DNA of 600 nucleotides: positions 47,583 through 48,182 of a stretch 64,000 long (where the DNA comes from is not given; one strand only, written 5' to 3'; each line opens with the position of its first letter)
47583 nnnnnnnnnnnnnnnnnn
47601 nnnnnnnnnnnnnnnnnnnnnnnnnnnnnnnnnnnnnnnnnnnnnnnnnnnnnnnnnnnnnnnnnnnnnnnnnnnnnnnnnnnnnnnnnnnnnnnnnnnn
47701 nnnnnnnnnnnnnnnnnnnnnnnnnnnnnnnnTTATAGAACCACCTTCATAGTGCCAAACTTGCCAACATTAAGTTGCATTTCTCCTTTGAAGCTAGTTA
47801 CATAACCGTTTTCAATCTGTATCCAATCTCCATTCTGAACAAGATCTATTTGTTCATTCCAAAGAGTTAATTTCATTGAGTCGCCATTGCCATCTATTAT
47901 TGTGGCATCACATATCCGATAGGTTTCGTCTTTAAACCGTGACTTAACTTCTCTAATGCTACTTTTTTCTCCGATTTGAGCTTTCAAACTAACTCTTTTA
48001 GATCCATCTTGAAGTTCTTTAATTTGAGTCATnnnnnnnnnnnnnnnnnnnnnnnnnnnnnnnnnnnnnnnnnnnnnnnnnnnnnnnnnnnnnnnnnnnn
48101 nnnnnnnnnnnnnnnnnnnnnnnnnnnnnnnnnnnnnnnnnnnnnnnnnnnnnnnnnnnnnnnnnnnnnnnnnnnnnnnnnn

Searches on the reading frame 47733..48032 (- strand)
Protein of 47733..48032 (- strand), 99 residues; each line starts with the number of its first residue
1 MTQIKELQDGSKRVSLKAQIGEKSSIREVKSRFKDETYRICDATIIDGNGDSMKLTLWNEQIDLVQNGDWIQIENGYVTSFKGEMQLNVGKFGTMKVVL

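Call 71: search_solved_structures(query=window:47733-48032:-, max_evalue=1)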
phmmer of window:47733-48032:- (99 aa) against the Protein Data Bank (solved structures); distinct sequences matched with E-value up to 1: 13.
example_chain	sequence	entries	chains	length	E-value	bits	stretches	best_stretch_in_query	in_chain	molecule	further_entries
2mna_A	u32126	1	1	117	2.6e-09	40.3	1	7-91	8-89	Single-stranded DNA binding protein (SSB)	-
1o7i_A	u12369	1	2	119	2.7e-09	40.2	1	7-91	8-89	SINGLE STRANDED DNA BINDING PROTEIN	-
7wcg_A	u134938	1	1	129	3.4e-09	39.9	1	7-91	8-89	Single-stranded DNA binding protein Ssb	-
5d8f_A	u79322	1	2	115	3.9e-06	30.1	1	2-96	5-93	SOSS complex subunit B1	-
5d8e_A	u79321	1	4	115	5.4e-06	29.6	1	2-96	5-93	SOSS complex subunit B1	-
4owt_B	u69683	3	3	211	1.8e-05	27.9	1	2-96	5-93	SOSS complex subunit B1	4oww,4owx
8rbz_B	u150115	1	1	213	1.9e-05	27.9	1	2-96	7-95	SOSS complex subunit B1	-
1wjj_A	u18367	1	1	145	0.00028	24.1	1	36-96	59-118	hypothetical protein F20O9.120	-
4gnx_C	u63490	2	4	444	0.033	17.5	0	25-93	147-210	Putative uncharacterized protein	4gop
6lce_A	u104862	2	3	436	0.069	16.5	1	19-70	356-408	ABC transporter substrate binding component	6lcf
3e0e_A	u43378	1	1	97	0.14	15.5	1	34-95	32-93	Replication protein A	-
2k5v_A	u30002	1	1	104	0.17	15.2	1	34-95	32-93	Replication protein A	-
2k75_A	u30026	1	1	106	0.96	12.8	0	20-93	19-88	uncharacterized protein Ta0387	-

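Call 82: find_homologous_proteins(query=window:47733-48032:-, max_evalue=0.001)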
Query window:47733-48032:- (99 aa): 1701 proteins with E <= 0.001 among 1703 candidates; the best 120 are listed.
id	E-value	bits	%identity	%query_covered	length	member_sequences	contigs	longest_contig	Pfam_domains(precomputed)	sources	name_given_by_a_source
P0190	5.1e-58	211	100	100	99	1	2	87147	PF21473.5,PF01336.32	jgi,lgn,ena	jgi:replication factor A1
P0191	7.7e-50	184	85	100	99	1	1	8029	PF21473.5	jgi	jgi:replication factor A1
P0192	5.0e-46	172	78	100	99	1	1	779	PF21473.5,PF16900.12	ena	-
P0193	1.7e-45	171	77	100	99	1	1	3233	PF21473.5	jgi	jgi:replication factor A1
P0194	3.6e-39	150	75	100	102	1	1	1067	PF21473.5,PF01336.32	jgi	jgi:replication factor A1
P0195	2.1e-35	138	74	98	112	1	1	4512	PF21473.5,PF01336.32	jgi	jgi:replication factor A1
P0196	2.2e-35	138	71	98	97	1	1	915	PF21473.5,PF01336.32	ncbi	-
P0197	3.1e-35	138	71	98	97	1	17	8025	PF21473.5,PF01336.32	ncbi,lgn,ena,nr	ncbi:MAG TPA: OB-fold nucleic acid binding domain-containing protein [Candidatus Deferrimicrobiaceae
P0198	3.1e-35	138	71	98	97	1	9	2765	PF21473.5,PF01336.32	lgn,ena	-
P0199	3.8e-35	137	70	99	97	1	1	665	PF21473.5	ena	-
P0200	4.3e-35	137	70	98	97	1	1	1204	PF21473.5,PF01336.32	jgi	jgi:replication factor A1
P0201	4.7e-35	137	70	98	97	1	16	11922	PF21473.5,PF01336.32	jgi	jgi:replication factor A1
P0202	4.7e-35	137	70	98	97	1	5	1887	PF21473.5,PF01336.32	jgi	jgi:replication factor A1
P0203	4.7e-35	137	70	98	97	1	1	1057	PF21473.5,PF01336.32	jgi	jgi:replication factor A1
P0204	5.8e-35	137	70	98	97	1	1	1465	PF21473.5,PF01336.32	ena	-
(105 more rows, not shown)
